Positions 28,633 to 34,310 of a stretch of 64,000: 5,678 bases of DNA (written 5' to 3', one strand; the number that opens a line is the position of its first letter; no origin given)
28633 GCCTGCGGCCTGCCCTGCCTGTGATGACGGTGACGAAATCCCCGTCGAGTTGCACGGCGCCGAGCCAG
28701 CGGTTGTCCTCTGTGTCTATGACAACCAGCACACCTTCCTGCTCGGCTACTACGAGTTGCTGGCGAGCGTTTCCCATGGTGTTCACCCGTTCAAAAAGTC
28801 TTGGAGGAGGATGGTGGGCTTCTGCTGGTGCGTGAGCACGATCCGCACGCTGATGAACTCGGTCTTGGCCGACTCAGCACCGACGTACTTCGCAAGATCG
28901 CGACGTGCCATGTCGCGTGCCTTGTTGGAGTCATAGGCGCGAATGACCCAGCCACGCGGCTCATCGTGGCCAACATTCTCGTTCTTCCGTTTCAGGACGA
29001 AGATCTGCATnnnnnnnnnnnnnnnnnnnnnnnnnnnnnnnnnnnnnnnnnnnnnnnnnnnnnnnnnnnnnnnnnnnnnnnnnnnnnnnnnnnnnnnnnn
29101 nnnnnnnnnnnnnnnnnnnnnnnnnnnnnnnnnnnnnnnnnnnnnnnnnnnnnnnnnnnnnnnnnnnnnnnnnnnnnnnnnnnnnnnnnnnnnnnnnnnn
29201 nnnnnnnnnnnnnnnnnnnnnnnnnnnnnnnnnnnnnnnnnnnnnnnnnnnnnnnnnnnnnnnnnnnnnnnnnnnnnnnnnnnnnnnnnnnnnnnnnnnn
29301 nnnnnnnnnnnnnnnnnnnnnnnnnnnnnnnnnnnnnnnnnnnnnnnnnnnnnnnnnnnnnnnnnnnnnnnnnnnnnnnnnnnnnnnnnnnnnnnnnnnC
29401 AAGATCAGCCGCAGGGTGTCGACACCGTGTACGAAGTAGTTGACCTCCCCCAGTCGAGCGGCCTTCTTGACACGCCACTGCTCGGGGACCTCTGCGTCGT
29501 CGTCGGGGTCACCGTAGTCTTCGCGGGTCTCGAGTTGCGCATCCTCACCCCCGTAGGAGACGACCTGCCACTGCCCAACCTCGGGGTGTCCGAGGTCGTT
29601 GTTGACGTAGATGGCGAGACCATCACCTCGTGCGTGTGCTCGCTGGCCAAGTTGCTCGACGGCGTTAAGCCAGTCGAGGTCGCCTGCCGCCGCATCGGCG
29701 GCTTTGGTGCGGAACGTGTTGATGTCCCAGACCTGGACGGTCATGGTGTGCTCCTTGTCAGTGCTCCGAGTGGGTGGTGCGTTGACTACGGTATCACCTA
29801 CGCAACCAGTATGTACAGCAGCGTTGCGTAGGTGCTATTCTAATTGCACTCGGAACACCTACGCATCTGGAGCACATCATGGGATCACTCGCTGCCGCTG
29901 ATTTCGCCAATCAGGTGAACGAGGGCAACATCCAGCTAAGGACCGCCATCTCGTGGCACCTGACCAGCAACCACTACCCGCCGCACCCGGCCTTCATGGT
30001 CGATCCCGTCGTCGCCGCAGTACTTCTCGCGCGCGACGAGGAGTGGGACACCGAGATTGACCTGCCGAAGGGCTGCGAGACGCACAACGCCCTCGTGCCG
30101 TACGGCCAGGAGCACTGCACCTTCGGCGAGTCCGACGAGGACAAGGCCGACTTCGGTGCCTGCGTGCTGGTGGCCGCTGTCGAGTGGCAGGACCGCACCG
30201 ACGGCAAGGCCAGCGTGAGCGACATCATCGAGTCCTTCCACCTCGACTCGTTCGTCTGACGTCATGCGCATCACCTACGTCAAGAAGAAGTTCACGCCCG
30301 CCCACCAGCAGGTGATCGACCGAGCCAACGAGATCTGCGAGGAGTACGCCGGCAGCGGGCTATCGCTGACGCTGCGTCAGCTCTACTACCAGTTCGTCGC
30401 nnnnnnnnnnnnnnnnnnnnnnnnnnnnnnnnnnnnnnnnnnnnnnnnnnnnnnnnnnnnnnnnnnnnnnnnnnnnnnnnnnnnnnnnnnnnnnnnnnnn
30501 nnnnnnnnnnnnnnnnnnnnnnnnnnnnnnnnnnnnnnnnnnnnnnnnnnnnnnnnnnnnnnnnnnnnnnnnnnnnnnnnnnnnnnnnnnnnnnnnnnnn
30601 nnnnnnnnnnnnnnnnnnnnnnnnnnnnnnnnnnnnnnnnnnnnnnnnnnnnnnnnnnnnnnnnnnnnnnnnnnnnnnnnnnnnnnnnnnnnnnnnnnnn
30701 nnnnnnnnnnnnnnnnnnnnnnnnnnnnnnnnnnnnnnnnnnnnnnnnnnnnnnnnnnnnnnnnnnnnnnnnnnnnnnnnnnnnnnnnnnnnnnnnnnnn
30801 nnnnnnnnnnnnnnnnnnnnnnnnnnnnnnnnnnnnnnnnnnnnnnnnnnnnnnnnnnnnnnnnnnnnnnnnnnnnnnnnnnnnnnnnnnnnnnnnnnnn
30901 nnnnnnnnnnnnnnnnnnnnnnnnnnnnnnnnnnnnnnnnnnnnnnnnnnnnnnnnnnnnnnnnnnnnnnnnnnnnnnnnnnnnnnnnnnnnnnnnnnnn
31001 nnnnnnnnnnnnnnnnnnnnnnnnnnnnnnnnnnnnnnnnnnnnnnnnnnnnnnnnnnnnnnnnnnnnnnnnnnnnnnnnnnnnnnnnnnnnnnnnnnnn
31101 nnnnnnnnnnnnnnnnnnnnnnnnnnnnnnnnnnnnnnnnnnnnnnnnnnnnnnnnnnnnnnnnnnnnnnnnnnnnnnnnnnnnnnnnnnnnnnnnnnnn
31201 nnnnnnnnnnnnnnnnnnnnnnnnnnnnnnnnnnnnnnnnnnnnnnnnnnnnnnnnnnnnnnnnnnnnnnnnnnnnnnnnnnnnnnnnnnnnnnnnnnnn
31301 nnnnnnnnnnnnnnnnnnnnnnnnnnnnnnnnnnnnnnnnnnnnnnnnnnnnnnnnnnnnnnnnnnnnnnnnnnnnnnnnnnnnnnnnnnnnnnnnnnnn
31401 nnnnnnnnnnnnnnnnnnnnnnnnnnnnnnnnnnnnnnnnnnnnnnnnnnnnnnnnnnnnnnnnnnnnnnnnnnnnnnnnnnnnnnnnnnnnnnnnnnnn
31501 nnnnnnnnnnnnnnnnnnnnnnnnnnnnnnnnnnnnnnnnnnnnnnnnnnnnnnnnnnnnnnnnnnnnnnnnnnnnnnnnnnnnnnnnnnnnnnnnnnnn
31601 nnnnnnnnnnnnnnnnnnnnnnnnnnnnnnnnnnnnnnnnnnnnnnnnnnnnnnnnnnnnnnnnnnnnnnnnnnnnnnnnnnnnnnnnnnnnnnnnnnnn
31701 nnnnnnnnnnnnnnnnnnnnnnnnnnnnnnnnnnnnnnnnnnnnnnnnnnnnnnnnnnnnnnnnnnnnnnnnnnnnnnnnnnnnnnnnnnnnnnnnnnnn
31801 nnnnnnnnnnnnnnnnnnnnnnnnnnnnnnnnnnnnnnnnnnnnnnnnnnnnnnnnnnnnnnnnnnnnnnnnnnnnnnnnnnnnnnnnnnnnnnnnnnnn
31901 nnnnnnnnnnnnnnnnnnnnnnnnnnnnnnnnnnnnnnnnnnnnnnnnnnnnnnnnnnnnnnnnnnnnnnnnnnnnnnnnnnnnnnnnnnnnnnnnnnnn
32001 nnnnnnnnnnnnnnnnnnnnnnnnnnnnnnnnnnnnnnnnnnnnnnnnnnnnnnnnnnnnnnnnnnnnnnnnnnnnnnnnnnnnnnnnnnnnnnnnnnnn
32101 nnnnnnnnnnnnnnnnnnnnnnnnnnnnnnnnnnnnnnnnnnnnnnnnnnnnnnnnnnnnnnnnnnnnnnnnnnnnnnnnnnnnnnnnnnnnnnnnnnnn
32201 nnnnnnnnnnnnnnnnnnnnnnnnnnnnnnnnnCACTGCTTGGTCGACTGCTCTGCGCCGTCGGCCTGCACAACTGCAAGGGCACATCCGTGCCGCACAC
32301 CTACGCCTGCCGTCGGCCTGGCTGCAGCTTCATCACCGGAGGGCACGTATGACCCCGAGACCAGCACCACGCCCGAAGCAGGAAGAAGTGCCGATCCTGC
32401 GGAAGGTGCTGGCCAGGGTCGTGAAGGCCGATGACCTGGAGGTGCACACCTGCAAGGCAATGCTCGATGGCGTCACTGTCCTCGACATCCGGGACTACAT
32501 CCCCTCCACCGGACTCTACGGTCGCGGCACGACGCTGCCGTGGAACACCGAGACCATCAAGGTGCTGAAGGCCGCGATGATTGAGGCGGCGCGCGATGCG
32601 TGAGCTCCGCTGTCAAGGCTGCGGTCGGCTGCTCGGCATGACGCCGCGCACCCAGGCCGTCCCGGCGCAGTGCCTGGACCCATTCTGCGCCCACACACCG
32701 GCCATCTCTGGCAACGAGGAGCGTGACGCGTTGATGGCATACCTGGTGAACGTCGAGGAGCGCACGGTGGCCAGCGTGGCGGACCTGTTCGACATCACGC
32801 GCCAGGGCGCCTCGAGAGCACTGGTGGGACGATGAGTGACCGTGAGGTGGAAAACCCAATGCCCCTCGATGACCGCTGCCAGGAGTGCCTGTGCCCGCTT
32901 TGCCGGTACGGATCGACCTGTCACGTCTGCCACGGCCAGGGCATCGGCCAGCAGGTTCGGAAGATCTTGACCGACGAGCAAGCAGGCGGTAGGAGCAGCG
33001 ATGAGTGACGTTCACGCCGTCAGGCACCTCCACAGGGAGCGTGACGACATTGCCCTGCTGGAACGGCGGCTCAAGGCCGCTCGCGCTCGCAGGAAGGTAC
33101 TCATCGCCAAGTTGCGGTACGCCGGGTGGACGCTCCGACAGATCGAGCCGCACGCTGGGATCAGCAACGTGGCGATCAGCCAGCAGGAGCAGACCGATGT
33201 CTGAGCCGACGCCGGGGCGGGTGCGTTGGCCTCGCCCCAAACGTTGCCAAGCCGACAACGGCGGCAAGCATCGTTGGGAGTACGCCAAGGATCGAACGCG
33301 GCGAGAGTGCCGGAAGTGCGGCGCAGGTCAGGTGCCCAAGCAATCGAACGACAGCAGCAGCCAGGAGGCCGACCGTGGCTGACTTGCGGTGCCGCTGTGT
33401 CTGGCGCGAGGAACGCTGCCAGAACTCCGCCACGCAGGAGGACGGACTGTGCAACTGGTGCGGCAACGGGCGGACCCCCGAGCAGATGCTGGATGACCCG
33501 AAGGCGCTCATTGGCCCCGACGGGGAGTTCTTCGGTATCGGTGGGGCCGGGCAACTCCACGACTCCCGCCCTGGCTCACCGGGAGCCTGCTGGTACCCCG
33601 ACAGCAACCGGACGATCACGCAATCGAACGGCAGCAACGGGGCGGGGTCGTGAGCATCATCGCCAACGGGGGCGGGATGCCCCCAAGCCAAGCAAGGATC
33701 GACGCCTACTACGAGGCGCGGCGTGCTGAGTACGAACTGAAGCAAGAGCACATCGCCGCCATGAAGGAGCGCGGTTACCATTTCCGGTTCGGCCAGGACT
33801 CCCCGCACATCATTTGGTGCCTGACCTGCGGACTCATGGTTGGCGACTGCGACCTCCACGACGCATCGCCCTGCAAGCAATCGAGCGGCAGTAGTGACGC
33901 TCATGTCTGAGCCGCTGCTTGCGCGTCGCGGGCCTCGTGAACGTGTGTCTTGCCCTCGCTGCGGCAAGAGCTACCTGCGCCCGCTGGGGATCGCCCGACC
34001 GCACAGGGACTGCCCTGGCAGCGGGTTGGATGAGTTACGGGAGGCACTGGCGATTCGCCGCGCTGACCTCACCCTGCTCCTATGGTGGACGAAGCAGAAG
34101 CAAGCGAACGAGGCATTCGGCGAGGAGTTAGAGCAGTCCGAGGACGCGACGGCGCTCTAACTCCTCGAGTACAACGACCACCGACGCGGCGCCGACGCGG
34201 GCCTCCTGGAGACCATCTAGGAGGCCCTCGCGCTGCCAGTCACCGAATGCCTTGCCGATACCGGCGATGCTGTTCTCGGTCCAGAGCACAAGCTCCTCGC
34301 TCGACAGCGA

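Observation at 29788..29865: Early/late divergent control region built on the same TGTACA-centred plan, with three copies of a 10-bp operator-like motif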

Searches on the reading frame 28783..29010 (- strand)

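Call 8: search_protein_families(library=pfam, proteins=[window:28783-29010:-], max_evalue=0.01)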
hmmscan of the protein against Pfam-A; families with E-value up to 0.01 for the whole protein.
window:28783-29010:- (75 aa): 0 families

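Call 9: search_protein_families(library=phrogs, proteins=[window:28783-29010:-], max_evalue=0.001)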
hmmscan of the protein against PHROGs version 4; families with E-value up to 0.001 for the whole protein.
window:28783-29010:- (75 aa): 1 family
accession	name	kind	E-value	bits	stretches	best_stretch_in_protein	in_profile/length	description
phrog_5444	-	unknown function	5.1e-05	25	1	1-75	1-82/82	-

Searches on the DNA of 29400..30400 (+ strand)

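Call 11: search_dna_similar(query=window:29400-30400:+, collection=phages, mode=distant, max_rows=25)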
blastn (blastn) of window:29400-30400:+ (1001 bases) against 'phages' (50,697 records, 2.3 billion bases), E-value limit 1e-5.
No match.

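Call 57: search_rna_families(source=window, start=29500, end=30100, threshold=evalue, max_evalue=1)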
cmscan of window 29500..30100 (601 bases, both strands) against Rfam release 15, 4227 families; matches with E-value up to 1: 1.
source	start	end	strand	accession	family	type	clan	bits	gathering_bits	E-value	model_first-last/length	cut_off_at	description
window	29824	29866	-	RF03548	mir-302_2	Gene; miRNA;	-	18.4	70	0.67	1-68/68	no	mir-302_2 microRNA precursor family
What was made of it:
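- On Known cis-regulatory RNA (Rfam): Only a chance miRNA hit at E 0.67 (call 57).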

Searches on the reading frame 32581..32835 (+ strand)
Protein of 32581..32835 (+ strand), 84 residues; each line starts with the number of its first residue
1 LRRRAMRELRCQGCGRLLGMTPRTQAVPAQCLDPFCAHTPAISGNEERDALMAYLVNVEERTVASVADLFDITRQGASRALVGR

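Call 8: search_protein_families(library=pfam, proteins=[window:32581-32835:+], max_evalue=0.01)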
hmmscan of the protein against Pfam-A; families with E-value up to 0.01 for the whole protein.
window:32581-32835:+ (84 aa): 0 families

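Call 9: search_protein_families(library=phrogs, proteins=[window:32581-32835:+], max_evalue=0.001)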
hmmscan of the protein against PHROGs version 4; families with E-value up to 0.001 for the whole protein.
window:32581-32835:+ (84 aa): 0 families

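Call 62: search_protein_families(library=pfam, proteins=[window:32596-32835:+], max_evalue=5)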
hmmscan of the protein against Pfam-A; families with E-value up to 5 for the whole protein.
window:32596-32835:+ (79 aa): 2 families
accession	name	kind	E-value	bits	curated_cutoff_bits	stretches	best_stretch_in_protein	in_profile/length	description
PF12802.13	MarR_2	-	0.054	14.1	27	1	47-76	11-41/61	MarR family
PF04545.22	Sigma70_r4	-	0.21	11.6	24.1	1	42-71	9-36/50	Sigma-70, region 4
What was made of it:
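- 32596..32835 (+): Candidate dyad-binding protein: zinc ribbon plus a C-terminal three-helix HTH. It is conserved, with a near-constant recognition helix, in every lineage whose contig reaches this region. Pfam hits are sub-threshold only (call 62).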

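Call 64: search_solved_structures(query=window:32596-32835:+, max_evalue=10)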
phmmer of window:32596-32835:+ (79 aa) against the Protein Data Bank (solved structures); distinct sequences matched with E-value up to 10: 6.
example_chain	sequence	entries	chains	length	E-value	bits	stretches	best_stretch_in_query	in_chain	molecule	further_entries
8k4o_F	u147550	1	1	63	0.33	14.5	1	2-38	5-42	Growth-regulated alpha protein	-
6wzj_E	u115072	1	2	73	0.37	14.3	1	2-38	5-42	C-X-C motif chemokine 2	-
1msg_A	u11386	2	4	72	0.39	14.2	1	2-39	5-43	HUMAN MELANOMA GROWTH STIMULATORY ACTIVITY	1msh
1mgs_A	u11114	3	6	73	0.41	14.2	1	2-39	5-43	HUMAN MELANOMA GROWTH STIMULATORY ACTIVITY | Growth-regulated alpha protein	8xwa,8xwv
6wzk_E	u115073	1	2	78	0.46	14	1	3-39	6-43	C-X-C motif chemokine 3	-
9ejc_F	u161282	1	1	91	0.9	13.1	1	3-39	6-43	Growth-regulated alpha protein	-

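Call 82: find_homologous_proteins(query=window:32596-32835:+, max_evalue=0.001)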
Query window:32596-32835:+ (79 aa): 3 proteins with E <= 0.001 among 3 candidates.
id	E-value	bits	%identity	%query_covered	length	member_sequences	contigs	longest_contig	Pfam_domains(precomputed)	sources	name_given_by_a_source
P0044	1.2e-34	135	100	82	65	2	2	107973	-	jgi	jgi:hypothetical protein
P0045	3.7e-33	130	80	100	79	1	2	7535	-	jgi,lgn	jgi:hypothetical protein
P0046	3.7e-25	105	63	100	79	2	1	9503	-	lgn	-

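Call 90: predict_structure(alignment_id=A3)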
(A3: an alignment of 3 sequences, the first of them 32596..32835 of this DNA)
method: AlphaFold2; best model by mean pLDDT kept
length: 79 residues; sequences in the alignment: 3
mean_pLDDT: 77.3   pTM: 0.44
mean pLDDT of the five models: 77.3, 71.9, 67.2, 66.0, 64.4
residues with pLDDT >= 90: 1; 70-90: 58; 50-70: 20; < 50: 0
segments of 3 or more residues with pLDDT < 50: none
pLDDT, mean of each block of 10 residues (from residue 1): 79 77 65 61 85 89 87 75
secondary structure, 60 per line:
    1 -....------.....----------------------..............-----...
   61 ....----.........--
elements in order: E2-5 E12-16 H39-52 H58-64 H69-77

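Call 92: fold_search(model_id=the predicted structure, library=pdb)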
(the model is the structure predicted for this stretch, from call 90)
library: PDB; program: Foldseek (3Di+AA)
matches with E <= 10: 764; with E <= 0.001: 0
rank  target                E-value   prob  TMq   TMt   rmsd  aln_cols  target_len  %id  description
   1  5clv_I                1.3e-01  1.00  0.43  0.54   3.5        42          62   28  Crystal Structure of KorA-operator DNA complex (KorA-OA) (released 2016-04-06)
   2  4go1_B                1.5e-01  1.00  0.45  0.12   0.7        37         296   30  Crystal Structure of full length transcription repressor LsrR from E. coli. (released 2013-04-24)
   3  5clv_M                1.5e-01  1.00  0.42  0.52   0.9        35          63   26  Crystal Structure of KorA-operator DNA complex (KorA-OA) (released 2016-04-06)
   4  7bhy_C                1.9e-01  1.00  0.48  0.68   1.8        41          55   24  DNA-binding domain of DeoR in complex with the DNA operator (released 2021-11-10)
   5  8qa9_C                2.1e-01  0.99  0.43  0.32   3.5        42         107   28  Crystal structure of the RK2 plasmid encoded co-complex of the C-terminally truncated transcriptional repressor protei (released 2024-02-21)
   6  5clv_B                2.4e-01  1.00  0.43  0.35   0.8        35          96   26  Crystal Structure of KorA-operator DNA complex (KorA-OA) (released 2016-04-06)
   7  7bhy_A                2.6e-01  1.00  0.49  0.66   1.7        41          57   24  DNA-binding domain of DeoR in complex with the DNA operator (released 2021-11-10)
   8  5cm3_A                2.6e-01  1.00  0.42  0.35   0.9        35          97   26  Crystal Structure of KorA, a plasmid-encoded, global transcription regulator (released 2016-04-06)
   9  7bhy_B                2.8e-01  1.00  0.48  0.71   0.6        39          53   23  DNA-binding domain of DeoR in complex with the DNA operator (released 2021-11-10)
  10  6jcy_F                2.8e-01  0.69  0.42  0.21  10.1        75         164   17  Mycobacterium tuberculosis RNA polymerase transcription initiation open complex with a chimeric ECF sigma factor sigH/ (released 2019-05-29)
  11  8r7y_A                3.0e-01  1.00  0.46  0.12   0.6        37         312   22  Deoxyribonucleoside regulator DeoR in complex with the DNA operator (released 2024-06-19)
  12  4go1_A                3.0e-01  1.00  0.45  0.12   0.8        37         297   30  Crystal Structure of full length transcription repressor LsrR from E. coli. (released 2013-04-24)
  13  7qh5_B                3.0e-01  1.00  0.42  0.11   0.7        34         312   24  The crystal structure of the sigma factor SigG1 from Streptomyces tsukubaensis NRRL18488 (released 2022-12-21)
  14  5ckt_A                3.6e-01  1.00  0.43  0.34   0.8        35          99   26  Crystal Structure of KorA, a plasmid-encoded, global transcription regulator (released 2016-04-06)
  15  2w7n_B                3.6e-01  1.00  0.42  0.36   0.9        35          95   26  Crystal Structure of KorA Bound to Operator DNA: Insight into Repressor Cooperation in RP4 Gene Regulation (released 2009-02-17)
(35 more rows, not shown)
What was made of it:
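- The HTH of 32596..32835 superposes on sigma region 4 (call 92).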

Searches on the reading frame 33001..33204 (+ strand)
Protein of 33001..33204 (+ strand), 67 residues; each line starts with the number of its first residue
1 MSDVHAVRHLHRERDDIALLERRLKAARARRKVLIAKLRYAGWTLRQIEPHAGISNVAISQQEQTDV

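Call 8: search_protein_families(library=pfam, proteins=[window:33001-33204:+], max_evalue=0.01)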
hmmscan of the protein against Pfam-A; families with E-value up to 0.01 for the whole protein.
window:33001-33204:+ (67 aa): 0 families

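Call 9: search_protein_families(library=phrogs, proteins=[window:33001-33204:+], max_evalue=0.001)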
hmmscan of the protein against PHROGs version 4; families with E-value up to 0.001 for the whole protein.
window:33001-33204:+ (67 aa): 0 families

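Call 62: search_protein_families(library=pfam, proteins=[window:33001-33204:+], max_evalue=5)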
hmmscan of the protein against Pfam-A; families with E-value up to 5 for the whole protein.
window:33001-33204:+ (67 aa): 0 families

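Call 63: search_solved_structures(query=window:33001-33204:+, max_evalue=10)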
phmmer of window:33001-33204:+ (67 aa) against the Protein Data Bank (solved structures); distinct sequences matched with E-value up to 10: 0.

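Call 81: predict_structure(protein=window:33001-33204:+)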
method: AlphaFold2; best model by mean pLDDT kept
length: 67 residues; sequences in the alignment: 1
mean_pLDDT: 76.7   pTM: 0.46
mean pLDDT of the five models: 76.7, 76.0, 73.6, 71.9, 65.3
residues with pLDDT >= 90: 17; 70-90: 30; 50-70: 14; < 50: 6
segments of 3 or more residues with pLDDT < 50: none
pLDDT, mean of each block of 10 residues (from residue 1): 74 89 91 88 81 56 50
secondary structure, 60 per line:
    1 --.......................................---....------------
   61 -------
elements in order: H3-41 H45-48
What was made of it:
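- Tried and rejected: Single-sequence structure of 33001..33204: only a long helix, with the HTH part at low confidence (call 81).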

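Call 94: find_homologous_proteins(query=window:33001-33204:+, max_evalue=0.01)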
Query window:33001-33204:+ (67 aa): 1 proteins with E <= 0.01 among 1 candidates.
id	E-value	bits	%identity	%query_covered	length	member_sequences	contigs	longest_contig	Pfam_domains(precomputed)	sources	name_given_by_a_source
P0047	4.7e-35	135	100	100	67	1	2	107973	-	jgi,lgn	jgi:hypothetical protein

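Call 100: search_protein_representatives(protein=window:33001-33204:+)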
Query: 67 residues. Proteins with E-value up to 0.001 (for the whole library): 23; up to 1e-10: 3; up to 1e-30: 1. The best 23 are listed.
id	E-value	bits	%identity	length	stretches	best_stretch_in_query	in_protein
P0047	1.5e-35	135.3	100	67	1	1-67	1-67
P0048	2.8e-11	59.2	61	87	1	9-64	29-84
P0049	7.4e-11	57.8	35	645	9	22-56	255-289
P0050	1.2e-10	57.1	26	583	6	29-61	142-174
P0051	2.4e-10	56.2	61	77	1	6-61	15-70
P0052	7.7e-09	51.5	57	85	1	9-64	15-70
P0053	1.3e-07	47.6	55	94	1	9-64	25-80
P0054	2.2e-07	46.9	47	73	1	6-64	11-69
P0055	1.8e-06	44.0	53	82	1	7-64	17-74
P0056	3.7e-06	43.1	52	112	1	8-59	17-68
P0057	3.9e-06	43.0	35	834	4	9-64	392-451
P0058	3.9e-06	43.0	55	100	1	10-64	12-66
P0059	1.1e-05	41.6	38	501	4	34-63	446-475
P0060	3.8e-05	39.9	35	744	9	21-58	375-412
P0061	7.6e-05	39.0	47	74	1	8-62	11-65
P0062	8.2e-05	38.9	50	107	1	10-65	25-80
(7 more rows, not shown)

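Call 101: search_protein_families(library=pfam, proteins=[P0048, P0051, P0052, P0053, P0054, P0055, P0056, P0058, P0061, P0062], max_evalue=0.1)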
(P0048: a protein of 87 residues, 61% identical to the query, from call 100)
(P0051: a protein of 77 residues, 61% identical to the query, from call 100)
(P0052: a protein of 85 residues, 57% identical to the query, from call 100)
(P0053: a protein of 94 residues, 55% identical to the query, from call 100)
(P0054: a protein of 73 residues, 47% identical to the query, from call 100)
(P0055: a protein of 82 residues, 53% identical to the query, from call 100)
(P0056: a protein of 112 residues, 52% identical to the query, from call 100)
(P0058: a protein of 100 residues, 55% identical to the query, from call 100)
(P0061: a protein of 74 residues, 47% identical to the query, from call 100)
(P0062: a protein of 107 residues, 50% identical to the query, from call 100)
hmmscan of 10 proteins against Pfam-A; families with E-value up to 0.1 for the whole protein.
P0048 (87 aa): 1 family
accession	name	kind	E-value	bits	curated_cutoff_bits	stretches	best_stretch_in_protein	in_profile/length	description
PF05276.19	SH3BP5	-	0.034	14.4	25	1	18-57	2-41/231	SH3 domain-binding protein 5 (SH3BP5)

P0051 (77 aa): 2 families
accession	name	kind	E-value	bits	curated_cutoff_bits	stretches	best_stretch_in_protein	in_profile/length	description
PF04508.17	Pox_A_type_inc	-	0.012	15.9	21.4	1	21-38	5-22/23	Viral A-type inclusion protein repeat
PF19466.4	DUF6003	-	0.073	13.3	35.4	1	11-72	75-139/140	Family of unknown function (DUF6003)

P0052 (85 aa): 2 families
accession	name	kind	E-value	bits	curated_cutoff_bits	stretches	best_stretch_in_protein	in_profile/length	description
PF13560.12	HTH_31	-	0.019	15.7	27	1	15-73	8-39/64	Helix-turn-helix domain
PF01381.28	HTH_3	-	0.024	15.1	23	1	43-69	3-30/55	Helix-turn-helix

P0053 (94 aa): 4 families
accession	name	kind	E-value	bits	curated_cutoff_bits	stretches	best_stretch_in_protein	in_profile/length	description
PF09278.17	MerR-DNA-bind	-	4.9e-05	24.3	25.4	1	46-83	2-38/65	MerR, DNA binding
PF01381.28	HTH_3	-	0.029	14.9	23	1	53-84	3-35/55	Helix-turn-helix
PF20537.3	DUF6752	-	0.044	14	27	0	25-41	7-23/55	Domain of unknown function (DUF6752)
PF01371.25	Trp_repressor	-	0.061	13.8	27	0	45-88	36-79/88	Trp repressor protein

P0054 (73 aa): 1 family
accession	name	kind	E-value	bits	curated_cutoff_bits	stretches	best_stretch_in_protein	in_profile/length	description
PF15991.10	G_path_suppress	-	0.054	14.1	34.3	1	13-45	51-83/288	G-protein pathway suppressor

P0055 (82 aa): 0 families

P0056 (112 aa): 0 families

P0058 (100 aa): 2 families
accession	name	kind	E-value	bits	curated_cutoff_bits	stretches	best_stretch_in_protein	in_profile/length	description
PF01381.28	HTH_3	-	0.014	15.8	23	1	38-63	2-28/55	Helix-turn-helix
PF16799.10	VGPC1_C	-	0.044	14.2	28.9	0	18-37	30-45/48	C-terminal membrane-localisation domain of ion-channel, VCN1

P0061 (74 aa): 3 families
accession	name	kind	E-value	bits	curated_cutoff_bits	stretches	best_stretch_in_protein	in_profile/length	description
PF13384.12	HTH_23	-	0.00023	21.3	24.6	1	30-70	2-42/50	Homeodomain-like domain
PF04508.17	Pox_A_type_inc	-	0.01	16.1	21.4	1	16-32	6-22/23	Viral A-type inclusion protein repeat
PF12802.13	MarR_2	-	0.012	16.2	27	1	36-69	10-44/61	MarR family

P0062 (107 aa): 5 families
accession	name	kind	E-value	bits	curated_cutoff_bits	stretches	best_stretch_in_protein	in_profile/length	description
PF01381.28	HTH_3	-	0.00015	22.1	23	1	51-83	3-35/55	Helix-turn-helix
PF13560.12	HTH_31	-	0.049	14.4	27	0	38-83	5-40/64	Helix-turn-helix domain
PF14389.11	Lzipper-MIP1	-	0.05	14.4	32.2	1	31-54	12-36/84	Leucine-zipper of ternary complex factor MIP1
PF22471.2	Mcm2-like_OB_arc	-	0.074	13.5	27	0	6-44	12-48/73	Mcm2-like, OB fold, archaea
PF00356.27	LacI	-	0.098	12.9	27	0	59-70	1-12/46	Bacterial regulatory proteins, lacI family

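Call 109: find_related_loci(query=A6, collection=viral_contigs, flank=7000)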
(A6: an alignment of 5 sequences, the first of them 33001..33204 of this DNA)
Query A6 (67 aa) in viral_contigs; peptide patterns used: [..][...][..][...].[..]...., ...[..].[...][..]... (x = any residue, [..] = any of these).
59 stretches matched a pattern; 1 encode a relative of the query (tblastn E <= 1e-3); 1 distinct loci.
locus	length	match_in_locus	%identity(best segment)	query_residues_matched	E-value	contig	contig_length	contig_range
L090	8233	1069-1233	55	9-63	1e-13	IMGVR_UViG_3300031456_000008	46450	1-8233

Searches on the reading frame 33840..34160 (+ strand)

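Call 47: search_protein_families(library=pfam, proteins=[window:33840-34160:+], max_evalue=0.01)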
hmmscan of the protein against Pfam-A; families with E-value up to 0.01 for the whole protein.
window:33840-34160:+ (106 aa): 0 families

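Call 62: search_protein_families(library=pfam, proteins=[window:33840-34160:+], max_evalue=5)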
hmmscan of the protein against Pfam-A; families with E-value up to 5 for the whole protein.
window:33840-34160:+ (106 aa): 3 families
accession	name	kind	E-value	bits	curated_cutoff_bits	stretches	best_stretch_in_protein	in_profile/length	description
PF23451.1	Zn_ribbon_PaaD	-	0.06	13.4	27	1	28-44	7-23/53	PaaD zinc beta ribbon domain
PF11071.14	Nuc_deoxyri_tr3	-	0.11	13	23.2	1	53-94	51-92/140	Nucleoside 2-deoxyribosyltransferase YtoQ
PF24460.1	DUF7575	-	0.15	11.9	28.5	1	34-44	2-12/28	Domain of unknown function (DUF7575)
